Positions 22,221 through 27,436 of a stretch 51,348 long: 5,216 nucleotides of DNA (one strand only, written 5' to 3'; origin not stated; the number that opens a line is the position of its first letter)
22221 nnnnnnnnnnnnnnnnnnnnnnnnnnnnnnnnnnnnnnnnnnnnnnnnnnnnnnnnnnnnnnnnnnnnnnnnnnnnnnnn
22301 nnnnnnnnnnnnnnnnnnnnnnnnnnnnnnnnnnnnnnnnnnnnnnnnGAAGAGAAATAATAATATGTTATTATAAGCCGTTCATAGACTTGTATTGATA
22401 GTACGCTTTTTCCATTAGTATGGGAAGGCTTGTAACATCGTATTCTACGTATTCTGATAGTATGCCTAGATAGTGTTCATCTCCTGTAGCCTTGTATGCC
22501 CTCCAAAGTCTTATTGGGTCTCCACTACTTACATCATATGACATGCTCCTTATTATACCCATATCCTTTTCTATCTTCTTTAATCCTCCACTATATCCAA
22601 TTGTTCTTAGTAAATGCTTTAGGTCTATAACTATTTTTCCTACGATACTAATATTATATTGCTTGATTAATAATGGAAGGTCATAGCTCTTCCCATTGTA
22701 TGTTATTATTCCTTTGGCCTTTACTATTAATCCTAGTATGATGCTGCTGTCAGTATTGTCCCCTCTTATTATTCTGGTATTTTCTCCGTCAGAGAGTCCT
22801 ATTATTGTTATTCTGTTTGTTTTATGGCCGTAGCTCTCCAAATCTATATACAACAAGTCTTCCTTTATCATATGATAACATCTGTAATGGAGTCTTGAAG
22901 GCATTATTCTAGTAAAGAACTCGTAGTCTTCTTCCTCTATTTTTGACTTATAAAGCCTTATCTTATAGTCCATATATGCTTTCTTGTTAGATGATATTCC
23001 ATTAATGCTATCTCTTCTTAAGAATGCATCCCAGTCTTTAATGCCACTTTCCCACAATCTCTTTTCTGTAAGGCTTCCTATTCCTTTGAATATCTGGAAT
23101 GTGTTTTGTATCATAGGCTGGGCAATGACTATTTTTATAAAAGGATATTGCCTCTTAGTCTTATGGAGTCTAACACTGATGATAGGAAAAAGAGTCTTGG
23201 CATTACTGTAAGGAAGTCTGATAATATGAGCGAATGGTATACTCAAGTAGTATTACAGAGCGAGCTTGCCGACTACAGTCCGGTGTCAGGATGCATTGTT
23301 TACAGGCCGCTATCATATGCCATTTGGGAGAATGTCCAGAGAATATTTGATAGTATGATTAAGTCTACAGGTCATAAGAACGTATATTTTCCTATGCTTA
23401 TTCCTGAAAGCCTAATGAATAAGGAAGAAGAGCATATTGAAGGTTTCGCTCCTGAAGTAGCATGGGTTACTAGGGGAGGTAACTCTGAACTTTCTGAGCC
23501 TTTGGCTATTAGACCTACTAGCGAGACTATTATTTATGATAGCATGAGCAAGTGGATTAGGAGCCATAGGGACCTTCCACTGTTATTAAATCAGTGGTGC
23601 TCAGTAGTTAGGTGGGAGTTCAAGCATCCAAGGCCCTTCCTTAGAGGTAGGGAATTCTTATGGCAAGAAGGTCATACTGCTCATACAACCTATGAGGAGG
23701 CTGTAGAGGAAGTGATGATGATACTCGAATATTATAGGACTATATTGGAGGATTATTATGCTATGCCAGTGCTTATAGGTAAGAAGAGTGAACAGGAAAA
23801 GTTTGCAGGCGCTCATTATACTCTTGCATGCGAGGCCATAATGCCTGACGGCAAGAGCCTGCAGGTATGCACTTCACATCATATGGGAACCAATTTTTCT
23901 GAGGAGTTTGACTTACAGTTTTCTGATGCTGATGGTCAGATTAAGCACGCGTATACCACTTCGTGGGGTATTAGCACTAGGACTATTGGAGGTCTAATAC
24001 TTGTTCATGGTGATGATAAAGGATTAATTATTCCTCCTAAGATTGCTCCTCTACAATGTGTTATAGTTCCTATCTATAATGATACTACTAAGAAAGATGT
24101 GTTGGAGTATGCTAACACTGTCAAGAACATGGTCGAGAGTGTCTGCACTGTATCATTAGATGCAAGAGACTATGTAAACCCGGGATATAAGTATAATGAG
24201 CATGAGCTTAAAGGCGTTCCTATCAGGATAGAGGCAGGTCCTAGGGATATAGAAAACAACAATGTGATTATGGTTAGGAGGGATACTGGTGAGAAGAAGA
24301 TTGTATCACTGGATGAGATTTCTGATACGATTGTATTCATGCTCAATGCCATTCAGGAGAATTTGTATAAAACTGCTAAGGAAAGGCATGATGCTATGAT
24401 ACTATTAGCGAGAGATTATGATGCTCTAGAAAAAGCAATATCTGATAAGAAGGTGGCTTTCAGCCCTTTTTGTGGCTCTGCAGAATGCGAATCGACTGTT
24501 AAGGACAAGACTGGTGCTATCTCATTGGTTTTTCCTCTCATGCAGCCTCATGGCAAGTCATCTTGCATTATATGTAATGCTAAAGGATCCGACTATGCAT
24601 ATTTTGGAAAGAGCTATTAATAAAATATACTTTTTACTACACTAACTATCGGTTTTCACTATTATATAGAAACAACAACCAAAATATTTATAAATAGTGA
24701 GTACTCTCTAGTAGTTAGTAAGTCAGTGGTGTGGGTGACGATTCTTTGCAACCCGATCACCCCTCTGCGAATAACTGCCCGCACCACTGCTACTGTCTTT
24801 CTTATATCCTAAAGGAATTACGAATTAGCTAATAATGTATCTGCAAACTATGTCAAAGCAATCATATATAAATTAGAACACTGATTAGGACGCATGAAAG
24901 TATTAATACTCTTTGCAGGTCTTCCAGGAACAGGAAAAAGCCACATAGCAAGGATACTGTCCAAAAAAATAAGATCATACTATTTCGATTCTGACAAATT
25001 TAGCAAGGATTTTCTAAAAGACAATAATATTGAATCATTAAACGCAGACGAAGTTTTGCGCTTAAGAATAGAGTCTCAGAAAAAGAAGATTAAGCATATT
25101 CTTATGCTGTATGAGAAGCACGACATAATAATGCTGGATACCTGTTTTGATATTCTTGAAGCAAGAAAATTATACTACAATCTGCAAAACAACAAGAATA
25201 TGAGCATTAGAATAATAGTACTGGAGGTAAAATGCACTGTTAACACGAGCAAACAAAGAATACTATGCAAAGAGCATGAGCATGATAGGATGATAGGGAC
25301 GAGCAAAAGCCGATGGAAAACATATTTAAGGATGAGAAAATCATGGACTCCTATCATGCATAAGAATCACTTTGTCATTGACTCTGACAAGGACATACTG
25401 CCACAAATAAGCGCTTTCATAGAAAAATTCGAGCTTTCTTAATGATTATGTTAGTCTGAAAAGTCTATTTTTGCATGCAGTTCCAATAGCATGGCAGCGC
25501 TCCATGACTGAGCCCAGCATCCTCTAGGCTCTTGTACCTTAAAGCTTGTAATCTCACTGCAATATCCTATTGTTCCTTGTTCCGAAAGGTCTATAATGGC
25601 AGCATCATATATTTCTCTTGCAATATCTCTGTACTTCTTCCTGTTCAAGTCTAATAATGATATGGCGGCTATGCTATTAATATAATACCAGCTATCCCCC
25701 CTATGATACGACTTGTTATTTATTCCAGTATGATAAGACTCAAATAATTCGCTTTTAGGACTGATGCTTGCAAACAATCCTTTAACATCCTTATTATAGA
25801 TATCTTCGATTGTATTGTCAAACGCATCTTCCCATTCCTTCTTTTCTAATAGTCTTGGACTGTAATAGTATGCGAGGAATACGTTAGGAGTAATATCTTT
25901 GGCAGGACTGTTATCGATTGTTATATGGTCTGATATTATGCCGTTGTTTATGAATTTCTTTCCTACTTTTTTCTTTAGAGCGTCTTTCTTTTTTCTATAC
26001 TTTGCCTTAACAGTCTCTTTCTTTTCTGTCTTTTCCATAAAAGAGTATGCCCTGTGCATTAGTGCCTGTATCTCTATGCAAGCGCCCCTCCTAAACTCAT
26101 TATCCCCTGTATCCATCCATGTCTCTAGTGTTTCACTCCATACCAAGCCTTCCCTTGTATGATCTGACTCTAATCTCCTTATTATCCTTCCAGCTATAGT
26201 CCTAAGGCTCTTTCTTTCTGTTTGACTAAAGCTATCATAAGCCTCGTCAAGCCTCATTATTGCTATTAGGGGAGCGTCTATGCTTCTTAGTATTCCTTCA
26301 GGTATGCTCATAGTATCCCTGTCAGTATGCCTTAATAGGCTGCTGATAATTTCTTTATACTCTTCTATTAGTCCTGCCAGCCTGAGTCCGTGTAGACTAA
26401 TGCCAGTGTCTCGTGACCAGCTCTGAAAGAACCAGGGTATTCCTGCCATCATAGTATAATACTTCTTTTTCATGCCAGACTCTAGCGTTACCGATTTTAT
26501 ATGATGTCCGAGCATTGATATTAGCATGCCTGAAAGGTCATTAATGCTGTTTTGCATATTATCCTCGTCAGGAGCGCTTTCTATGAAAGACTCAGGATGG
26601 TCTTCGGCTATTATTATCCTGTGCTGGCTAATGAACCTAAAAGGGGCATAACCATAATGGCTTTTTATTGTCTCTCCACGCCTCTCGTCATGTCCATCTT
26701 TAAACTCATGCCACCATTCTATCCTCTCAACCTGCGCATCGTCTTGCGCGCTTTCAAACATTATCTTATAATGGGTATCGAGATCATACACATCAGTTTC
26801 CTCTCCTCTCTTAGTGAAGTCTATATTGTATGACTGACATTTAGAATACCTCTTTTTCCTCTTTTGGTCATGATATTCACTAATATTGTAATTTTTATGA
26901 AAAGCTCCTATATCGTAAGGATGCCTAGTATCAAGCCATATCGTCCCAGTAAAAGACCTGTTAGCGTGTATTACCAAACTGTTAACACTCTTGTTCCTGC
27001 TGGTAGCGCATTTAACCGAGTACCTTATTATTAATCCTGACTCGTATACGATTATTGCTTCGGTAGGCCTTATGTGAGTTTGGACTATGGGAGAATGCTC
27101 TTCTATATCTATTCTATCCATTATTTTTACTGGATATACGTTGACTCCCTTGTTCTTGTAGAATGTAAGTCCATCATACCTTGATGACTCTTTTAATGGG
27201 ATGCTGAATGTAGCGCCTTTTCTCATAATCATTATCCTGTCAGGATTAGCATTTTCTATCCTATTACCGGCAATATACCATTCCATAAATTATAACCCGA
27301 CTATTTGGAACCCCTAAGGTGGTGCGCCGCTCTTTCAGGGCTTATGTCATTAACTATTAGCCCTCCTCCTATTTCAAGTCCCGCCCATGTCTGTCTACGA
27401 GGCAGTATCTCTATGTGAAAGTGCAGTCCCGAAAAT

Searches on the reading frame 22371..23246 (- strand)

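Call 9: search_protein_families(library=pfam, proteins=[window:22371-23246:-], max_evalue=0.01)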
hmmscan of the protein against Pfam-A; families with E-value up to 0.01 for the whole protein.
window:22371-23246:- (291 aa): 1 family
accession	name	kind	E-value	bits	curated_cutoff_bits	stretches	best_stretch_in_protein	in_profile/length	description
PF13482.12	RNase_H_2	-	4e-25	89.1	22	1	132-281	1-164/165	RNase_H superfamily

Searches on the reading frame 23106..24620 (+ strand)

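Call 19: search_protein_families(library=pfam, proteins=[window:23106-24620:+], max_evalue=0.001)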
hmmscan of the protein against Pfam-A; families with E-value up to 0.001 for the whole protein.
window:23106-24620:+ (504 aa): 3 families
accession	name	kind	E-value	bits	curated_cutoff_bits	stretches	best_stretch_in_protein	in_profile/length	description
PF00587.30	tRNA-synt_2b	-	3.8e-23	82.9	29.3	1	128-296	6-174/179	tRNA synthetase class II core domain (G, H, P, S and T)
PF09180.16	ProRS-C_1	-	1.8e-16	60.5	31.5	1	438-504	1-71/71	Prolyl-tRNA synthetase, C-terminal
PF03129.25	HGTP_anticodon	-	4.2e-15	56.1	21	1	317-409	1-91/94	Anticodon binding domain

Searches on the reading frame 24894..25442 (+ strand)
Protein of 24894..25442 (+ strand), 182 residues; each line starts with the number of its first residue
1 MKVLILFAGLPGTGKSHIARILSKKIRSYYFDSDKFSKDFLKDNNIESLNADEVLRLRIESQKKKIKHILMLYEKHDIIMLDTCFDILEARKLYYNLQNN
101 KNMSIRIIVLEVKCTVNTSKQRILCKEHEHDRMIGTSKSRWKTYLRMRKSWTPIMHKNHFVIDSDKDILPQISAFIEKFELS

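Call 19: search_protein_families(library=pfam, proteins=[window:24894-25442:+], max_evalue=0.001)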
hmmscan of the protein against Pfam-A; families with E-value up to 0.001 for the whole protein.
window:24894-25442:+ (182 aa): 7 families
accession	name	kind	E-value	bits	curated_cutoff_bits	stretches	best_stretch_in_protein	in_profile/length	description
PF13238.12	AAA_18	-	1.1e-08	36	29.4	1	5-92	1-88/128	AAA domain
PF13671.12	AAA_33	-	1.3e-07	32.5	27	1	4-146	1-138/143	AAA domain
PF00004.35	AAA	-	3.3e-05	24.8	21.2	1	5-91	1-73/131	ATPase family associated with various cellular activities (AAA)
PF08433.16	KTI12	-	0.00011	22.2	22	1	4-123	3-116/271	Chromatin associated protein KTI12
PF06414.18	Zeta_toxin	-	0.00015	21.7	22.3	1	2-136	16-156/199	Zeta toxin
PF21695.3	GlnR_1st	-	0.00036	20.9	27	1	47-115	14-82/111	Transcription regulator GlnR, N-terminal domain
PF01202.28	SKI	-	0.00078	20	22.1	0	11-43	1-33/159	Shikimate kinase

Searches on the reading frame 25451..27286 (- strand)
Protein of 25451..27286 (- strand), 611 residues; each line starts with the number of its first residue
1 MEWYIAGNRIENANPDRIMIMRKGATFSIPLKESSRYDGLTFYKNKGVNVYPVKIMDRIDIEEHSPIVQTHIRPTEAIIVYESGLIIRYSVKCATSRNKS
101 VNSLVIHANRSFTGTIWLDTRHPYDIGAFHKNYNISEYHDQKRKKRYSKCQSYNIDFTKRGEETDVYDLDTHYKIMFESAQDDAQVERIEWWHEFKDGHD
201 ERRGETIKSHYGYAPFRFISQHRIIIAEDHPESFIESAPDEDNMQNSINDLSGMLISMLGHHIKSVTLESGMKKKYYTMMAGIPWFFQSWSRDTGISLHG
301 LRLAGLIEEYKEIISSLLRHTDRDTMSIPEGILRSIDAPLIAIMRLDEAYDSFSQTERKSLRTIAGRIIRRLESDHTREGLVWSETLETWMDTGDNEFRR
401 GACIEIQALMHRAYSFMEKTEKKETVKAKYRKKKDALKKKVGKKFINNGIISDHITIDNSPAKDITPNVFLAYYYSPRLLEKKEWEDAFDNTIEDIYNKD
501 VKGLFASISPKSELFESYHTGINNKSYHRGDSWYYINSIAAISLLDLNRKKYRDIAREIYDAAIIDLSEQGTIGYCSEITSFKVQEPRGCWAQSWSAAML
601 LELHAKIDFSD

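Call 19: search_protein_families(library=pfam, proteins=[window:25451-27286:-], max_evalue=0.001)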
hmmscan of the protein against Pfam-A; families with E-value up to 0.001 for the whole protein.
window:25451-27286:- (611 aa): 2 families
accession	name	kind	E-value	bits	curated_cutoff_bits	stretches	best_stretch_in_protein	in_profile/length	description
PF06202.20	GDE_C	-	2.3e-27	96.3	21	1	273-602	12-367/367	Amylo-alpha-1,6-glucosidase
PF22422.2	MGH1-like_GH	-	0.00098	19.2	27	0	402-561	171-326/356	Mannosylglycerate hydrolase MGH1-like glycoside hydrolase domain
